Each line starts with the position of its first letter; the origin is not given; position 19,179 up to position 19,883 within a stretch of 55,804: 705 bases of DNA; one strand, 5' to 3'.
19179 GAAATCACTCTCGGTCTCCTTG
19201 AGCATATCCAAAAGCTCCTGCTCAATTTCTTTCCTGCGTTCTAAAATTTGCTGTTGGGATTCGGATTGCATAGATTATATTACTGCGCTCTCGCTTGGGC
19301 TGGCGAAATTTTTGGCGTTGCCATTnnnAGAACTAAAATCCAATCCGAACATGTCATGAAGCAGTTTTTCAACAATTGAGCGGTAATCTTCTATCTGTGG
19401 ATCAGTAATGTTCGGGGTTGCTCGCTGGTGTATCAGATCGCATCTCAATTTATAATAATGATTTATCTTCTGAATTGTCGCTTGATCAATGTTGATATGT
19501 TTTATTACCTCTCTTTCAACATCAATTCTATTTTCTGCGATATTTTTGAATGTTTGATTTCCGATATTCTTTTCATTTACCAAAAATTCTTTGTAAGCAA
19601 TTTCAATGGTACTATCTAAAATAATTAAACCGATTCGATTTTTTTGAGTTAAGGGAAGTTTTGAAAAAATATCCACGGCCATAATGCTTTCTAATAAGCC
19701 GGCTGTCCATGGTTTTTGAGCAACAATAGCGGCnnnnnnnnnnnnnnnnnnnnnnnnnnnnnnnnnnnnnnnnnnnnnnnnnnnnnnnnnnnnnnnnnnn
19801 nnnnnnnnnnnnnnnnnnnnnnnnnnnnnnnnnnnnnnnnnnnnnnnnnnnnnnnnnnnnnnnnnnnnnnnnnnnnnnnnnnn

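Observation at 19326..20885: GHKL (Bergerat-fold) ATPase fused to a C-terminal HEPN-like Rx4H domain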

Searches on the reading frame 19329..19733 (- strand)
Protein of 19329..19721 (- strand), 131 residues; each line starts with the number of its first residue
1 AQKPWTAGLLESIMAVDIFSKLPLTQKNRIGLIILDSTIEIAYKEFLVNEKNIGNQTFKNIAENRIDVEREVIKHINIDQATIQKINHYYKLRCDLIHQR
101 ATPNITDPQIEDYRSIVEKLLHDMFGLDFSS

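Call 7: search_protein_families(library=pfam, proteins=[window:19329-19721:-], max_evalue=10)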
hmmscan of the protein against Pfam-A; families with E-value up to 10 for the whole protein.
seq(131 aa): 1 family
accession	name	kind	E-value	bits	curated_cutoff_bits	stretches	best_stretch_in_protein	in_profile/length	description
PF03703.20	bPH_2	-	0.0055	17.4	22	1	64-118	23-76/78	Bacterial PH domain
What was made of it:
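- Tried and rejected: A direct Pfam scan of the window's C-terminal 131 residues at E<=10 gave only a spurious bPH_2 hit (call 7).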

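Call 30: search_solved_structures(query=A2, max_evalue=10, show_alignments=3)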
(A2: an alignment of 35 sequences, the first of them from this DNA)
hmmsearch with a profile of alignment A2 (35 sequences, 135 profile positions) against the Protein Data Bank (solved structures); distinct sequences matched with E-value up to 10: 0.

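Call 40: predict_structure(alignment_id=A2)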
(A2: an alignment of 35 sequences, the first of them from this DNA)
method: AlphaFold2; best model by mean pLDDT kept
length: 135 residues; sequences in the alignment: 35
mean_pLDDT: 95.2   pTM: 0.89
mean pLDDT of the five models: 95.2, 95.1, 94.5, 93.8, 93.5
residues with pLDDT >= 90: 123; 70-90: 11; 50-70: 1; < 50: 0
segments of 3 or more residues with pLDDT < 50: none
pLDDT, mean of each block of 10 residues (from residue 1): 95 97 95 97 98 96 95 97 96 95 87 97 97 85
secondary structure, 60 per line:
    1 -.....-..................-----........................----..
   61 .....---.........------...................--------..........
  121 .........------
elements in order: H2-6 H8-25 H31-54 H59-65 H69-77 H84-102 H111-129

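Call 44: fold_search(model_id=the predicted structure, library=pdb)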
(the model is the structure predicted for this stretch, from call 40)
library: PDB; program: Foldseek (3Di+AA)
matches with E <= 10: 209; with E <= 0.001: 0
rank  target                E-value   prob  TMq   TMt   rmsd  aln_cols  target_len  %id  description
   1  4nqf_A                2.5e-01  0.96  0.50  0.48   5.6       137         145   12  Crystal structure of HEPN domain protein (released 2014-03-26)
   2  7eqf_A                2.7e-01  0.41  0.28  0.22  13.4       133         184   13  Crystal Structure of a Transcription Factor in complex with Ligand (released 2022-04-27)
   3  7eqe_D                3.4e-01  0.38  0.28  0.23  12.7       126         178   11  Crystal Structure of a transcription factor (released 2022-04-27)
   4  7bxo_G                4.0e-01  0.89  0.48  0.49   5.6       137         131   12  Crystal structure of the toxin-antitoxin with AMP-PNP (released 2020-09-30)
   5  4nqf_B                4.0e-01  0.80  0.43  0.40   7.0       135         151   15  Crystal structure of HEPN domain protein (released 2014-03-26)
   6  5yep_B                4.2e-01  0.87  0.49  0.49   5.4       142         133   13  Crystal structure of SO_3166-SO_3165 from Shewanella oneidensis (released 2018-03-28)
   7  6m6u_H                4.8e-01  0.72  0.42  0.43   6.8       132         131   11  Crystal structure the toxin-antitoxin MntA-HpeT mutant-D39ED41E (released 2020-09-30)
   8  2hsb                  5.1e-01  0.99  0.64  0.68   3.8       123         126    8  Crystal structure of a hepn domain containing protein (af_0298) from archaeoglobus fulgidus at 1.95 A resolution (released 2006-08-15)
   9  5yep_C                5.6e-01  0.91  0.51  0.52   4.5       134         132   13  Crystal structure of SO_3166-SO_3165 from Shewanella oneidensis (released 2018-03-28)
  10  7bxo_F                5.9e-01  0.90  0.53  0.54   5.3       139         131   12  Crystal structure of the toxin-antitoxin with AMP-PNP (released 2020-09-30)
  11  7eqe_C                6.2e-01  0.28  0.28  0.23  12.6       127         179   13  Crystal Structure of a transcription factor (released 2022-04-27)
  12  7eqf_D                6.5e-01  0.28  0.27  0.23  12.7       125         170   14  Crystal Structure of a Transcription Factor in complex with Ligand (released 2022-04-27)
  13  2q00_A                6.8e-01  0.97  0.59  0.65   3.4       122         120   16  Crystal structure of the P95883_SULSO protein from Sulfolobus solfataricus. NESG target SsR10. (released 2007-05-29)
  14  1wol                  7.5e-01  0.96  0.60  0.65   3.9       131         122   11  Crystal Structure of ST0689, an archaeal HEPN homologue (released 2005-11-22)
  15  6m6w_B                7.5e-01  0.82  0.50  0.51   5.4       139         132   11  Crystal structure the toxin-antitoxin MntA-HpeT mutant-Y104A (released 2020-09-30)
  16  3o10_D                8.7e-01  0.89  0.56  0.55   5.5       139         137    9  Crystal structure of the HEPN domain from human sacsin (released 2011-03-30)
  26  3o10_A                1.4e+00  0.89  0.62  0.60   4.5       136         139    8  Crystal structure of the HEPN domain from human sacsin (released 2011-03-30)
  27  3o10_C                1.4e+00  0.85  0.60  0.59   4.7       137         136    8  Crystal structure of the HEPN domain from human sacsin (released 2011-03-30)
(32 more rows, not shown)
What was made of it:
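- Closest known: Sacsin. Same: The sacsin HEPN structure 3o10 is among the structural hits (TM 0.60-0.62; call 44).
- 29 of the top 50 Foldseek PDB hits are HEPN proteins and all hits with prob>=0.7 are HEPN (call 44). Foldseek E-values for the HEPN domain are weak (0.25-2; call 44).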

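Call 66: search_protein_representatives(alignment_id=A2)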
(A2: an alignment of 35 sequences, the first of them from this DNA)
Query: 35 sequences, 135 profile positions. Proteins with E-value up to 0.001 (for the whole library): 361; up to 1e-10: 159; up to 1e-30: 50. The best 150 are listed.
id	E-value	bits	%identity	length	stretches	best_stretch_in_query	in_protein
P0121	1.2e-59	216.1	-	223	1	2-134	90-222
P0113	3.7e-57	208.1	-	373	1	2-133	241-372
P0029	9.3e-57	206.8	-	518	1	2-133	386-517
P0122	2.7e-53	195.6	-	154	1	2-134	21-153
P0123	5.1e-49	181.7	-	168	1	8-134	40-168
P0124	1.2e-45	170.8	-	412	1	2-133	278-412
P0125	1.8e-45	170.2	-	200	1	8-134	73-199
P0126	3.9e-43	162.7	-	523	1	2-133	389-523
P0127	5.8e-43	162.1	-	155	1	3-133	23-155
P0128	1.7e-42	160.6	-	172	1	2-133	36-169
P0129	3.9e-42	159.4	-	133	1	32-133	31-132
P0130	1.5e-41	157.5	-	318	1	2-133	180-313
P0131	1.9e-41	157.2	-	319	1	2-133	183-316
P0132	3.1e-40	153.3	-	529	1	2-133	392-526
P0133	1.0e-39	151.6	-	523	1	2-133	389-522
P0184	2.6e-26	108.2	-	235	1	4-132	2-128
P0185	3.5e-26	107.8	-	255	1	4-133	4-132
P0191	2.9e-25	104.8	-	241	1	6-131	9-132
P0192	3.9e-25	104.4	-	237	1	5-132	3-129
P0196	1.5e-24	102.5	-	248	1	2-133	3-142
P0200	7.3e-24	100.3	-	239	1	7-132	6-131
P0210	5.6e-21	91.0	-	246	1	6-132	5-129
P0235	9.8e-15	70.7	-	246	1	5-133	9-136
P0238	1.6e-14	70.0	-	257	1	7-133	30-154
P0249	4.9e-14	68.5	-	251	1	4-131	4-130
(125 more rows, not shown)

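Call 67: search_protein_families(library=pfam, proteins=[P0184, P0185, P0191, P0192, P0196, P0200, P0210, P0235, P0249, P0238], max_evalue=0.01)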
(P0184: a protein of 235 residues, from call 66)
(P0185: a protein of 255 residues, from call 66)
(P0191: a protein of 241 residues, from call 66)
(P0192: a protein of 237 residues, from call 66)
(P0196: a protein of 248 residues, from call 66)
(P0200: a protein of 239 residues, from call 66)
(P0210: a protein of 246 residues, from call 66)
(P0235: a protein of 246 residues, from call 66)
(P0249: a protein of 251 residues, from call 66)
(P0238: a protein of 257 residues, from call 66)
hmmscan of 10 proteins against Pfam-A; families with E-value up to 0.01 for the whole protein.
P0184 (235 aa): 0 families

P0185 (255 aa): 1 family
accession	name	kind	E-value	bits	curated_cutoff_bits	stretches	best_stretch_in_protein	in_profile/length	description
PF17652.7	Glyco_hydro81C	-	0.0065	16.2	25.6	0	26-95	49-118/349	Glycosyl hydrolase family 81 C-terminal domain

P0191 (241 aa): 0 families

P0192 (237 aa): 0 families

P0196 (248 aa): 0 families

P0200 (239 aa): 0 families

P0210 (246 aa): 0 families

P0235 (246 aa): 0 families

P0249 (251 aa): 0 families

P0238 (257 aa): 0 families

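Call 79: fold_search(model_id=the predicted structure, library=viral)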
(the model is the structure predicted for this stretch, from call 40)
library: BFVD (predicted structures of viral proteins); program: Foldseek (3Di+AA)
matches with E <= 10: 191; with E <= 0.001: 0
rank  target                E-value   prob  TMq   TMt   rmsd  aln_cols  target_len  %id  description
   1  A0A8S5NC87            3.1e-01  0.99  0.62  0.45   4.4       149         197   13  Uncharacterized protein [Siphoviridae sp. ctwWa4]
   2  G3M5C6                9.4e-01  0.08  0.19  0.15  17.1       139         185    7  Uncharacterized protein [Mycobacterium phage Redi]
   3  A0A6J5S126            9.8e-01  0.09  0.20  0.18  17.3       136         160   14  Uncharacterized protein [uncultured Caudovirales phage]
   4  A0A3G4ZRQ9            1.0e+00  0.20  0.26  0.27  14.5       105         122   15  Transmembrane protein [Dasosvirus sp.]
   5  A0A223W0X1            1.1e+00  0.82  0.47  0.42   5.9       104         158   12  Uncharacterized protein [Agrobacterium phage Atu_ph08]
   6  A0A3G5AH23            1.3e+00  0.20  0.31  0.32  13.0       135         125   16  Uncharacterized protein [Satyrvirus sp.]
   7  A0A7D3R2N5            1.4e+00  0.18  0.27  0.24  12.1       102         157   13  Uncharacterized protein [Fadolivirus FV1/VV64]
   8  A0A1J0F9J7            1.5e+00  0.20  0.33  0.16  14.3       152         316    7  (no name in the UniProt tables at hand)
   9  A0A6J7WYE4            1.5e+00  0.10  0.23  0.18  12.5       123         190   11  Uncharacterized protein [uncultured Caudovirales phage]
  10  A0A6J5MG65            1.6e+00  0.18  0.28  0.28  11.2       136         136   12  Uncharacterized protein [uncultured Caudovirales phage]
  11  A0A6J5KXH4            1.9e+00  0.16  0.25  0.27  13.8       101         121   10  Uncharacterized protein [uncultured Caudovirales phage]
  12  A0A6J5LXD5            1.9e+00  0.09  0.24  0.10  15.1       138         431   11  Uncharacterized protein [uncultured Caudovirales phage]
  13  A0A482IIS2            2.0e+00  0.84  0.59  0.28   3.5       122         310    9  (no name in the UniProt tables at hand)
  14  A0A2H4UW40            2.0e+00  0.14  0.30  0.19   8.1       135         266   18  SH3 domain-containing protein [Bodo saltans virus]
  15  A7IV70                2.1e+00  0.15  0.33  0.21  14.0       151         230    7  Uncharacterized protein M690R [Paramecium bursaria Chlorella virus MT325]
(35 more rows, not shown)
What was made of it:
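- Tried and rejected: Foldseek of the HEPN model against viral structures (BFVD) was uninformative (call 79).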

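Call 80: find_encoding_contigs(protein=P0184, flank=6000, max_places=3)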
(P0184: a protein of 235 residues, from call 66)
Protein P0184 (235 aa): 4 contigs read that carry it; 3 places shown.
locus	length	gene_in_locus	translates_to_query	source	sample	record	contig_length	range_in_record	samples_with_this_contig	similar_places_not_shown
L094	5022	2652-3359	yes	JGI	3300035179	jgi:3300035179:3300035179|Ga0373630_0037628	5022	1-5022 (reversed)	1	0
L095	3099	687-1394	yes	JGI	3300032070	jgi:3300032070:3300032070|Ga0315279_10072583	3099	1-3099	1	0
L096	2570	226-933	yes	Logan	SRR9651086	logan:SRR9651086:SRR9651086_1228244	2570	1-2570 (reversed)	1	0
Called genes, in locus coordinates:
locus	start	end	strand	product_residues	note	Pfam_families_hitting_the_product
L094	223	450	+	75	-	-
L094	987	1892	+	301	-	PF01939:NucS_C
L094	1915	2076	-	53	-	-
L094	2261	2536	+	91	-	-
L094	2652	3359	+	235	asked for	-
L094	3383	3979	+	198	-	-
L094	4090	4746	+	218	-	-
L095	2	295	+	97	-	?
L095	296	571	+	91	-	-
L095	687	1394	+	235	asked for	-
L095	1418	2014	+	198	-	-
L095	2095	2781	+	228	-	-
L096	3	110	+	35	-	?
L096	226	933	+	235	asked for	-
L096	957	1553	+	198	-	-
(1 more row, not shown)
